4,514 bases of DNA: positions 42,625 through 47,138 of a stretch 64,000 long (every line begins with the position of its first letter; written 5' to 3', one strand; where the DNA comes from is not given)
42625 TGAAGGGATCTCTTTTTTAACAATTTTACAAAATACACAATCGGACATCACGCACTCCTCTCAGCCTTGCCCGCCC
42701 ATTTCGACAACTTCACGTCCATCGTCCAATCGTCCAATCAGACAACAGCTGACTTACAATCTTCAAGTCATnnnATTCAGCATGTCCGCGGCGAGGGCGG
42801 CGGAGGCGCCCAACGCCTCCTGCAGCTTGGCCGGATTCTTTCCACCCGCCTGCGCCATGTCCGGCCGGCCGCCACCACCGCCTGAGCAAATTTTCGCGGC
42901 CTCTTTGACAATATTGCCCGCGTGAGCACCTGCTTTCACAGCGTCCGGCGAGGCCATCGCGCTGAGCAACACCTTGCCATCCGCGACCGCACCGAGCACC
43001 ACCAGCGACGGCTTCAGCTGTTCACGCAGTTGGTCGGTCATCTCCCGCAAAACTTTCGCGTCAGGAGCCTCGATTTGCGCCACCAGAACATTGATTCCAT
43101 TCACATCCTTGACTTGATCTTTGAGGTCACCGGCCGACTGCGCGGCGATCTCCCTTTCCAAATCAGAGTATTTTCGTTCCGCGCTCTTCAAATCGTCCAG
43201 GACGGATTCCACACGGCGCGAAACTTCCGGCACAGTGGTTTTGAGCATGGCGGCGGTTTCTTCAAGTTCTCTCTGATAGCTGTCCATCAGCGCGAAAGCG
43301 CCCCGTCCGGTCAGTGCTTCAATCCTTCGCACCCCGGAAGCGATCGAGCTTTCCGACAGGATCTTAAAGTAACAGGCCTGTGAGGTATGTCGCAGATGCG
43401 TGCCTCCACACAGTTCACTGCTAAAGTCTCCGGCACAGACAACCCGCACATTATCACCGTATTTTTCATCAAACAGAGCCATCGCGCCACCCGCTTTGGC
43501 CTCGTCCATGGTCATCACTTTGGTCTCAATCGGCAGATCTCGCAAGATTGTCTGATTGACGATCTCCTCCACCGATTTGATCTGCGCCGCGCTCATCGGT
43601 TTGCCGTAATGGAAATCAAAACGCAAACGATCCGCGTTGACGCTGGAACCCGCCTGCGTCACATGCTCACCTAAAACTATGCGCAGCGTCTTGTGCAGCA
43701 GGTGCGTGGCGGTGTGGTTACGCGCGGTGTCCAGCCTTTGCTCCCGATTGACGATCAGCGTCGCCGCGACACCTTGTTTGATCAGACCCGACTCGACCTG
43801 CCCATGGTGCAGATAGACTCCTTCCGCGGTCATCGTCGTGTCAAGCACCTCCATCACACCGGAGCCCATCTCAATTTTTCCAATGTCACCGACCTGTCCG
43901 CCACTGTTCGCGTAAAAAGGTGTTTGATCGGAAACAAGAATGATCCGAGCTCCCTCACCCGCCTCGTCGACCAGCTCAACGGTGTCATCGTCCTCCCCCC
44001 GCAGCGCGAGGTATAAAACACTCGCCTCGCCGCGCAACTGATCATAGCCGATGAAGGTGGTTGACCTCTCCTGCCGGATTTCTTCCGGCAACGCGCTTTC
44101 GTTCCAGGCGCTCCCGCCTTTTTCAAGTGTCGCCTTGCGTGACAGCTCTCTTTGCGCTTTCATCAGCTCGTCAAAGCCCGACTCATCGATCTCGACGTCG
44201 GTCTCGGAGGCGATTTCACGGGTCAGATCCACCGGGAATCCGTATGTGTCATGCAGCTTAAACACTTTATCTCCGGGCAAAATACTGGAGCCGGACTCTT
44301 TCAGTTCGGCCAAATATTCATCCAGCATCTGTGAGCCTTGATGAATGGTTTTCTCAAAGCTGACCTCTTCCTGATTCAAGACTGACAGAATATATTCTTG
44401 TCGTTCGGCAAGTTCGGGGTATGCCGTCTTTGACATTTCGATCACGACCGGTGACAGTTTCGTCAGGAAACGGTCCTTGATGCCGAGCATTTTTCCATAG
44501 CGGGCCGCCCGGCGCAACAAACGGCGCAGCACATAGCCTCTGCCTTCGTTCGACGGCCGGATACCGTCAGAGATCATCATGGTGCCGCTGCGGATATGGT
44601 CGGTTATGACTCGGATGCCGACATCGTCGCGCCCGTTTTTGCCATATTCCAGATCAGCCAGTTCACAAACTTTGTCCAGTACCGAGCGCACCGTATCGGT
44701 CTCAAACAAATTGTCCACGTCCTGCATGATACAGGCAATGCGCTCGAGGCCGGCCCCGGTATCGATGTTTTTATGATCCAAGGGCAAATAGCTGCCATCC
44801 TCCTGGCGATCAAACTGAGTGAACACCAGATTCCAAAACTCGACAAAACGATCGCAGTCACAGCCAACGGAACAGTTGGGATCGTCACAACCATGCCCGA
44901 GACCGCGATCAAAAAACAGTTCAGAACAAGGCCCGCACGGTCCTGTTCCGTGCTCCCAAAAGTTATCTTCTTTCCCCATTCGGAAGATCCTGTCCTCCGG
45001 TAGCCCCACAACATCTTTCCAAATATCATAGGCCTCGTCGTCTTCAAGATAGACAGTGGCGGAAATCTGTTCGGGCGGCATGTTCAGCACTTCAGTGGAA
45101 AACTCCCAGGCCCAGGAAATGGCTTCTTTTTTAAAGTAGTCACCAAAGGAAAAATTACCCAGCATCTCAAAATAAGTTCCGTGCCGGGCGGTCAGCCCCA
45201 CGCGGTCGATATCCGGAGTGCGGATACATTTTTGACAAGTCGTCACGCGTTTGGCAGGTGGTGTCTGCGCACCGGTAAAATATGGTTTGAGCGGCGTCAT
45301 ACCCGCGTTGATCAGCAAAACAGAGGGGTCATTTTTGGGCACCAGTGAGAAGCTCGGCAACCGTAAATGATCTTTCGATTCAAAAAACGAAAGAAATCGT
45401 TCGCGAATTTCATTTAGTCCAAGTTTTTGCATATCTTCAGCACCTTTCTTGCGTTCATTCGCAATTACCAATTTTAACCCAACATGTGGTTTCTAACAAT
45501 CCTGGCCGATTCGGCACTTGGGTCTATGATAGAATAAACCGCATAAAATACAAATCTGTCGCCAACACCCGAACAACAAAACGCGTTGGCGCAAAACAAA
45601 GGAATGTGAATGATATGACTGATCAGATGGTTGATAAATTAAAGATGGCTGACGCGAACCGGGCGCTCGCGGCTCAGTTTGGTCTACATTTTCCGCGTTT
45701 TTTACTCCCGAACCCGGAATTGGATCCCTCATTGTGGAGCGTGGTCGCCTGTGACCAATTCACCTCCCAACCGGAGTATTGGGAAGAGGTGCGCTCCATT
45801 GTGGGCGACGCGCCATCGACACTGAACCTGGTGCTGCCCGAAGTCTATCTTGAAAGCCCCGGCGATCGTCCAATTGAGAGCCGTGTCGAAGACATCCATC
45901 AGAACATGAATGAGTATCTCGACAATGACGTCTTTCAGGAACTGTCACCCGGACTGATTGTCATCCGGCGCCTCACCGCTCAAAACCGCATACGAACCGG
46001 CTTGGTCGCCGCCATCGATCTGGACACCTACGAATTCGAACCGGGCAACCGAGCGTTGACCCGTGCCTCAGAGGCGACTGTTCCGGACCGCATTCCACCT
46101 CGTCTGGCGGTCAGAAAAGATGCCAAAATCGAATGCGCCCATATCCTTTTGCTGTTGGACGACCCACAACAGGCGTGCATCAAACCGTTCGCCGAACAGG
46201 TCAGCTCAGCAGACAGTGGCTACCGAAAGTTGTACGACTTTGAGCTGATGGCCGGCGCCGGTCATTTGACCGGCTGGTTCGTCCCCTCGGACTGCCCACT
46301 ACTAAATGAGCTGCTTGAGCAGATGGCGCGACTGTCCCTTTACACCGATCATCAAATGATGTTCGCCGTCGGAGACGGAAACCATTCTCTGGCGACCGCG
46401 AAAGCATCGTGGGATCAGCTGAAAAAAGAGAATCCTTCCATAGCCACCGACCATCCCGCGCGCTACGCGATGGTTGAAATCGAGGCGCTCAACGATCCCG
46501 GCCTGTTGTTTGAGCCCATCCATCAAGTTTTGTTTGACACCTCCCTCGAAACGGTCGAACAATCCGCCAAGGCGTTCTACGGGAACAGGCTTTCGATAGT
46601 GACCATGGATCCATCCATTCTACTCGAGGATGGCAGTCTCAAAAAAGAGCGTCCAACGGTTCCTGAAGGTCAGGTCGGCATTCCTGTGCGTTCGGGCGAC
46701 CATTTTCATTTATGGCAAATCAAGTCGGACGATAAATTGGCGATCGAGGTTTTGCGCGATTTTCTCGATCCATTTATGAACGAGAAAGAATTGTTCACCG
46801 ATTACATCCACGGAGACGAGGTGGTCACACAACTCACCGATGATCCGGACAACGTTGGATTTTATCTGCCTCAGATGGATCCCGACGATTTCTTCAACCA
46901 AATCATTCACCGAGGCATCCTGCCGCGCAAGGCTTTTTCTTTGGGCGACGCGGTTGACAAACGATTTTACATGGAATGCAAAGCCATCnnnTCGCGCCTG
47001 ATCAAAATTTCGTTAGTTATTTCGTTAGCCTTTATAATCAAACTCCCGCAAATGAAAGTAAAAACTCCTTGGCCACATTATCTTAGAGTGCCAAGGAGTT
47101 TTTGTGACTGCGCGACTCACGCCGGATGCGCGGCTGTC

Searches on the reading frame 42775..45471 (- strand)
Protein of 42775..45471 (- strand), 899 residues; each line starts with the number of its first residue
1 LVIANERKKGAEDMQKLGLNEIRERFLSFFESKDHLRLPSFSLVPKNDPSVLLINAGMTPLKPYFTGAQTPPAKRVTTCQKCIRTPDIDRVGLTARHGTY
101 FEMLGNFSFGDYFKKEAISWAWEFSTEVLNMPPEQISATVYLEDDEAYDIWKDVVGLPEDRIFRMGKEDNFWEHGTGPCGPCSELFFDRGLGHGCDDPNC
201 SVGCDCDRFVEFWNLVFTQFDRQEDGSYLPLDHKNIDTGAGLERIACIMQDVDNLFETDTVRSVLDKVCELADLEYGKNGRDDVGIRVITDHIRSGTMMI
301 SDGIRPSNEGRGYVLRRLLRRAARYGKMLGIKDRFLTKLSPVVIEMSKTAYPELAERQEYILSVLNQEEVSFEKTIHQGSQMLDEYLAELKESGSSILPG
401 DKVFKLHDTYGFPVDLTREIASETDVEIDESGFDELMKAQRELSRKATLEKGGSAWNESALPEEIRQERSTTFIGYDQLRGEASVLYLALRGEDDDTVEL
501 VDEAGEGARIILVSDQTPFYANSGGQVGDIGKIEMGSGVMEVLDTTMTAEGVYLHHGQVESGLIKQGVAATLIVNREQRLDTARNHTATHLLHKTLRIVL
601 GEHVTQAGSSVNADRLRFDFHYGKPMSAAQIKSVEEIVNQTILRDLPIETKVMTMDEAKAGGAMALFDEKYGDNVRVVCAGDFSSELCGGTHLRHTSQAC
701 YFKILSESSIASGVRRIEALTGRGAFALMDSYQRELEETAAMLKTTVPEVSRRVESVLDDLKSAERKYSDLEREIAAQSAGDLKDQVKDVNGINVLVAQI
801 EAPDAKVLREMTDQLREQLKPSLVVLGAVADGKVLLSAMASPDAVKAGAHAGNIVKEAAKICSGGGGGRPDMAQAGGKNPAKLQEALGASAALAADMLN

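Call 78: search_protein_families(library=pfam, proteins=[window:42775-45471:-], max_evalue=0.00001)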
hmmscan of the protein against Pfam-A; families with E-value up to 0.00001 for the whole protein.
window:42775-45471:- (899 aa): 3 families
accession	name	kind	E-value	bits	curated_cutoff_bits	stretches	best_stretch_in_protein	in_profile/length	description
PF01411.24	tRNA-synt_2c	-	1.2e-193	645.1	30.3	1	21-576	1-550/552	tRNA synthetases class II (A)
PF02272.25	DHHA1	-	5.7e-17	62.5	25.9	1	793-889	2-95/102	DHHA1 domain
PF07973.19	tRNA_SAD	-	2.8e-15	56.5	24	1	675-718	1-44/44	Threonyl and Alanyl tRNA synthetase second additional domain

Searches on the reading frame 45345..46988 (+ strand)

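Call 78: search_protein_families(library=pfam, proteins=[window:45345-46988:+], max_evalue=0.00001)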
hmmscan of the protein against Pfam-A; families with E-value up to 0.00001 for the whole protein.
window:45345-46988:+ (548 aa): 1 family
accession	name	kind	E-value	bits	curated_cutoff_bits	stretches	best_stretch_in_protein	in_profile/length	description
PF06245.16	DUF1015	-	9.9e-53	179.6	25.8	1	123-411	4-282/325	Protein of unknown function (DUF1015)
